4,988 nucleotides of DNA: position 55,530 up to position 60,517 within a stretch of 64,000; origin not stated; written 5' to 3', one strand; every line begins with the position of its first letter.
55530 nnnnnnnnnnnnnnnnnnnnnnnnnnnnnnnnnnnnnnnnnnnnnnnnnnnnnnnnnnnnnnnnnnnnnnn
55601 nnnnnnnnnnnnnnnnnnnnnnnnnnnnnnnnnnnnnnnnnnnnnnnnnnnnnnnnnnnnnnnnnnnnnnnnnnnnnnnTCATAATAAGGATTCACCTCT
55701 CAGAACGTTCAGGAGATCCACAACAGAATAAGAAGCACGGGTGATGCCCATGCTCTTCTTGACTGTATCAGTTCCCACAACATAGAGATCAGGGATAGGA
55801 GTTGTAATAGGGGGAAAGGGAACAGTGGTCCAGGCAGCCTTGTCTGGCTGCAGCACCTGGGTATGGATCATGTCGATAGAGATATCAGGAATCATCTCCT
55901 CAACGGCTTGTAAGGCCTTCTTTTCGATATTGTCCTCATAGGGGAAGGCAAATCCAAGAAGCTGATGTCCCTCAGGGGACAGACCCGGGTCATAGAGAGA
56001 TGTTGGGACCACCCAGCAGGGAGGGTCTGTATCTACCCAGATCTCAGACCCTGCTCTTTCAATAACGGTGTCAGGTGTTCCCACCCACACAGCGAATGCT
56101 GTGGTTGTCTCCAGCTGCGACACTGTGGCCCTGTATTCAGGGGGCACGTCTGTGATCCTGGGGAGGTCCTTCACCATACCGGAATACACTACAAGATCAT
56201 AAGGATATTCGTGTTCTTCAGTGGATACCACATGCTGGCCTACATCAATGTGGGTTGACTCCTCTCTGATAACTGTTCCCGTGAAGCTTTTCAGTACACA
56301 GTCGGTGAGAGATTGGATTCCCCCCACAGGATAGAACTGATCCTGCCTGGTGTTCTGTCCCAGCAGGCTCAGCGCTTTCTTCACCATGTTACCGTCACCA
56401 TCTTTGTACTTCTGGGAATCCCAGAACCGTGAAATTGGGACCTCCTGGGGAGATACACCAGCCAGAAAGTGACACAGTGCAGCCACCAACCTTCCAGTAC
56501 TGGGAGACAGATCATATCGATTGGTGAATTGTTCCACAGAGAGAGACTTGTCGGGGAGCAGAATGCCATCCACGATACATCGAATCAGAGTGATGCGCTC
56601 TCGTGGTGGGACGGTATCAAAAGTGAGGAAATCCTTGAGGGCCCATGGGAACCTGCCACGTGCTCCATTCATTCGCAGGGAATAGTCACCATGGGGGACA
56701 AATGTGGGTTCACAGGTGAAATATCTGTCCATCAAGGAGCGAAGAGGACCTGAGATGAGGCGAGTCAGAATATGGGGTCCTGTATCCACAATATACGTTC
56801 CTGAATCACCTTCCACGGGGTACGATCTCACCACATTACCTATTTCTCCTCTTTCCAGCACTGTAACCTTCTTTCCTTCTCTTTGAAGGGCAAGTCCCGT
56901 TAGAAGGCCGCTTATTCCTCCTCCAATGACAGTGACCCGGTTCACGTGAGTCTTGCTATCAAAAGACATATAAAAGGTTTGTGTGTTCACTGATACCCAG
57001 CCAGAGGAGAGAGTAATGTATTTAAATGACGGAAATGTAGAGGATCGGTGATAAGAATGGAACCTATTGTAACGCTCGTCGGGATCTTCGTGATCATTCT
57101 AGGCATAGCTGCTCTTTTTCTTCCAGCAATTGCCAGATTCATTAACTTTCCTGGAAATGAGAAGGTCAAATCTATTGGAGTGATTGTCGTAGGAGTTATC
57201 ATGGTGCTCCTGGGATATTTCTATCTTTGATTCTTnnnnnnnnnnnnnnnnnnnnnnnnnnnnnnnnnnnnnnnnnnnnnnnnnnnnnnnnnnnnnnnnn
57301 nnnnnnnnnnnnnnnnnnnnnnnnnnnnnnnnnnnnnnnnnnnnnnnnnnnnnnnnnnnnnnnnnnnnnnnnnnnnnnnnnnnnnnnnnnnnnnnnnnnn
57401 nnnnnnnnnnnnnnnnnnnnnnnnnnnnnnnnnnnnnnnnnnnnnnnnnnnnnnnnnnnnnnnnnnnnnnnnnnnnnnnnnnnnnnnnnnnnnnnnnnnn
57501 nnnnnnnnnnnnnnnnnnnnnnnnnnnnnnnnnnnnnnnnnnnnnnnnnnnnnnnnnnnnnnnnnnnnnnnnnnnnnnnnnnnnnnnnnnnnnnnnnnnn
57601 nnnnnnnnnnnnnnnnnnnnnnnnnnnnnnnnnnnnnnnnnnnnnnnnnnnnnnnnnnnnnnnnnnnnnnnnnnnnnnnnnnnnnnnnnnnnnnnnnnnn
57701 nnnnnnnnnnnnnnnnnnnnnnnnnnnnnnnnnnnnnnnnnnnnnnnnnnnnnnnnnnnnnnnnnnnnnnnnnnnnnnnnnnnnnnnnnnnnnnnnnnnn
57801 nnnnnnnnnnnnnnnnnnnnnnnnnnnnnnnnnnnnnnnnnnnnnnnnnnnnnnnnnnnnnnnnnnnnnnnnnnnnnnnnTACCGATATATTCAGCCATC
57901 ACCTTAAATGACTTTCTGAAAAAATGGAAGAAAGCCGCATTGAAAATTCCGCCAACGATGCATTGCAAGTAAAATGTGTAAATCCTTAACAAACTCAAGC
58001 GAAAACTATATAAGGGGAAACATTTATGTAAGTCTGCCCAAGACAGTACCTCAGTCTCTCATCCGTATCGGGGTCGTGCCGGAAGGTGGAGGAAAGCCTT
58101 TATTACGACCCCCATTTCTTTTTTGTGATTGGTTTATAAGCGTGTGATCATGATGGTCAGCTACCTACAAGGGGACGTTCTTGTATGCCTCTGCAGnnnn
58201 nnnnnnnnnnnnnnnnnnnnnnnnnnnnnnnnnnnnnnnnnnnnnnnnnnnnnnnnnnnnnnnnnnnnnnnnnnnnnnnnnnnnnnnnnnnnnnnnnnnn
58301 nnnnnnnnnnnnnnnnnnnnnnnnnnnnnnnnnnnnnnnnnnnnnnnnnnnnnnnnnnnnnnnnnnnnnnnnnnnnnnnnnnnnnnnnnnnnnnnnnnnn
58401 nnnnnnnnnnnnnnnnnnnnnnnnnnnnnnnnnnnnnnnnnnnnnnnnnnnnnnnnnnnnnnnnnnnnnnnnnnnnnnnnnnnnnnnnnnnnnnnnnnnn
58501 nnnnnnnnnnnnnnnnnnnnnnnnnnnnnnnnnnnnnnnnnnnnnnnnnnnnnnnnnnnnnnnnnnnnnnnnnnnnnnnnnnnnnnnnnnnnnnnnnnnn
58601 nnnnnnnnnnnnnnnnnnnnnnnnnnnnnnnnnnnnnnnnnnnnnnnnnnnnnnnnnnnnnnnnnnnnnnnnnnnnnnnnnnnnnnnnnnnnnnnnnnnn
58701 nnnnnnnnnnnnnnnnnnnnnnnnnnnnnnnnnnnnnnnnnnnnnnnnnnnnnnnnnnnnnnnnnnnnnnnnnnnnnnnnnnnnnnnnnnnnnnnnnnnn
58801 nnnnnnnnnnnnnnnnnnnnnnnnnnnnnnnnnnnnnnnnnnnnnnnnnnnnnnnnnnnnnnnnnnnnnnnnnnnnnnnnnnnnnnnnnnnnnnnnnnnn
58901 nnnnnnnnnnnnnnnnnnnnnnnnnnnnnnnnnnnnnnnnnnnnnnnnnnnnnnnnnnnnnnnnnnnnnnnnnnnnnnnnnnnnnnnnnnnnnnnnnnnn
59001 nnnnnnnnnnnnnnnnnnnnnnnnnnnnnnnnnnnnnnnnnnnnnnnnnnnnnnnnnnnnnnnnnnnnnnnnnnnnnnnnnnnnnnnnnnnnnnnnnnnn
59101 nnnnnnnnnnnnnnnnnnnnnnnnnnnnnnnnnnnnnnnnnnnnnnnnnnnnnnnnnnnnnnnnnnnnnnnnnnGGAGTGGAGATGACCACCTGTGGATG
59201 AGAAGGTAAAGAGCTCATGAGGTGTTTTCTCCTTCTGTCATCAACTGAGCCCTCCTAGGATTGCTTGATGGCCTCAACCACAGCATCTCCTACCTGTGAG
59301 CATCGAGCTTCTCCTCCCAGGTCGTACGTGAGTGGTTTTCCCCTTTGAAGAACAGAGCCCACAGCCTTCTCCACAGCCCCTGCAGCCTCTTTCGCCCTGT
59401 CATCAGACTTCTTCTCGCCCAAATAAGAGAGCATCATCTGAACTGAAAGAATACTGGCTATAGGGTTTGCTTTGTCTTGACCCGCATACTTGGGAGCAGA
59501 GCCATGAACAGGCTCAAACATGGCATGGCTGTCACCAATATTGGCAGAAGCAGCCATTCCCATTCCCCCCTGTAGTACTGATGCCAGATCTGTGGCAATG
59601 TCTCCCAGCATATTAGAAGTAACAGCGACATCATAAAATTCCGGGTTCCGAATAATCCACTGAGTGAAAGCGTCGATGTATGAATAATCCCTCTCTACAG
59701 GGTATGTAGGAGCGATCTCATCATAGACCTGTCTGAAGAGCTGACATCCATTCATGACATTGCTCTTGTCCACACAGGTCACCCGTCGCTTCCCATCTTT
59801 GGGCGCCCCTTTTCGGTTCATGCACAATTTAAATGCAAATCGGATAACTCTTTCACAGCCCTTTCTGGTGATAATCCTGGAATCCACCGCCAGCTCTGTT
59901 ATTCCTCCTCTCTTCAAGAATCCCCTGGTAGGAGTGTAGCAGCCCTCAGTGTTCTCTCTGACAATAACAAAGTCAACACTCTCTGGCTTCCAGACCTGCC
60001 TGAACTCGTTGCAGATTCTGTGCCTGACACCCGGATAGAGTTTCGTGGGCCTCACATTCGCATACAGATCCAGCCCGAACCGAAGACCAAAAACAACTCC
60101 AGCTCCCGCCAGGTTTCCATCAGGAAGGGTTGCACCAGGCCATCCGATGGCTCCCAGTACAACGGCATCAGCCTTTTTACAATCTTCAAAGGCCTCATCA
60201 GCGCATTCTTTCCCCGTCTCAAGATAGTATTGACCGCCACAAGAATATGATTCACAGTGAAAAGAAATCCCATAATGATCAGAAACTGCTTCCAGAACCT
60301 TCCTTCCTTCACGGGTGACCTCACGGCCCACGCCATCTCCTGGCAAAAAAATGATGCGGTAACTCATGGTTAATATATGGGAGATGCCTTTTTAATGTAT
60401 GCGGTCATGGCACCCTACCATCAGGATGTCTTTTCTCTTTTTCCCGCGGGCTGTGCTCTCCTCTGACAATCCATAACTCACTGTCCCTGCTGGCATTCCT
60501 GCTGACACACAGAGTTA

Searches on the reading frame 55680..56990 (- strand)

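Call 32: search_protein_families(library=pfam, proteins=[window:55680-56990:-])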
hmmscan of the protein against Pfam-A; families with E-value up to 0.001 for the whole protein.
window:55680-56990:- (436 aa): 7 families
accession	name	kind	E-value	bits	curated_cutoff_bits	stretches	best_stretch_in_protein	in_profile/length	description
PF13450.12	NAD_binding_8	-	7.9e-11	42.5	21.9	1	21-89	1-67/68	NAD(P)-binding Rossmann-like domain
PF01593.30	Amino_oxidase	-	1.1e-10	41.8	19.8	1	26-368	1-366/443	Flavin containing amine oxidoreductase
PF01266.30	DAO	-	4.6e-07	30.1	27.9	1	18-51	1-35/353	FAD dependent oxidoreductase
PF13738.12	Pyr_redox_3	-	7.5e-06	25.8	30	1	21-60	2-42/305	Pyridine nucleotide-disulphide oxidoreductase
PF00890.30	FAD_binding_2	-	0.00014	21.7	20.4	1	19-49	2-32/414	FAD binding domain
PF00070.33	Pyr_redox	-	0.00084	20.2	22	0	18-48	1-31/82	Pyridine nucleotide-disulphide oxidoreductase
PF07992.20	Pyr_redox_2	-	0.00094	19.1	26.1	0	17-49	143-175/291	Pyridine nucleotide-disulphide oxidoreductase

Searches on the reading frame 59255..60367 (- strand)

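Call 32: search_protein_families(library=pfam, proteins=[window:59255-60367:-])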
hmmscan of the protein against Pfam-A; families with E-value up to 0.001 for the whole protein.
window:59255-60367:- (370 aa): 1 family
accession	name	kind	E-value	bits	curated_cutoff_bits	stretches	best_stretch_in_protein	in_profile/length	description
PF00180.25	Iso_dh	-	2.1e-90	303.9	27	1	5-363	2-348/348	Isocitrate/isopropylmalate dehydrogenase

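Call 55: search_protein_families(library=ncbifam, proteins=[window:59255-60367:-], max_evalue=1e-20)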
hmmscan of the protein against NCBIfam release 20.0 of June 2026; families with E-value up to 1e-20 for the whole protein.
window:59255-60367:- (370 aa): 16 families
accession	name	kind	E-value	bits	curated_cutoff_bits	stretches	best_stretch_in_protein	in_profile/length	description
NF002898.0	PRK03437.1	equivalog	2.9e-99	332.6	393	1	2-367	4-345/347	3-isopropylmalate dehydrogenase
TIGR02088.1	LEU3_arch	subfamily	2.5e-86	289.9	409.8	1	6-363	2-323/324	isopropylmalate/isohomocitrate dehydrogenases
TIGR02089.1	TTC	equivalog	1.4e-85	287.3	470.4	1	2-367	3-352/352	tartrate dehydrogenase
NF040626.1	AksF2_Meth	equivalog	1.6e-80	270.9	540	1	3-368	2-331/333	homoisocitrate dehydrogenase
NF040619.1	AksF_Meth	equivalog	6e-79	265.6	500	1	4-363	3-343/343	homoisocitrate dehydrogenase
TIGR00169.1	leuB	equivalog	2.2e-76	257.1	353.2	1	4-365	1-347/349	3-isopropylmalate dehydrogenase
NF006048.0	PRK08194.1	equivalog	6.7e-76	255.7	501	1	4-369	5-351/352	tartrate dehydrogenase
NF006673.0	PRK09222.1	equivalog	2e-60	205.1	509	1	3-354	5-322/482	NADP-dependent isocitrate dehydrogenase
NF040855.1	iso_homocit_dh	equivalog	1e-59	202.5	680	1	3-368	2-320/345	isocitrate--homoisocitrate dehydrogenase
NF006529.0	PRK08997.1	equivalog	1.1e-59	202.1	510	1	3-366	4-334/335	isocitrate dehydrogenase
TIGR00175.1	mito_nad_idh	equivalog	5.1e-56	190.2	432.4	1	3-366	4-333/334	isocitrate dehydrogenase (NAD(+))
TIGR02924.1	ICDH_alpha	equivalog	3.5e-50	171.5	561.35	1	9-327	7-299/473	isocitrate dehydrogenase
TIGR00183.1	prok_nadp_idh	equivalog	4.7e-40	137.7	567.3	1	231-366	282-415/417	isocitrate dehydrogenase (NADP(+))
NF005036.0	PRK06451.1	equivalog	4.9e-37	127.6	484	1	232-340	276-377/412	NADP-dependent isocitrate dehydrogenase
NF005425.0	PRK07006.1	equivalog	1.5e-36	126.1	490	1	230-365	281-414/416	NADP-dependent isocitrate dehydrogenase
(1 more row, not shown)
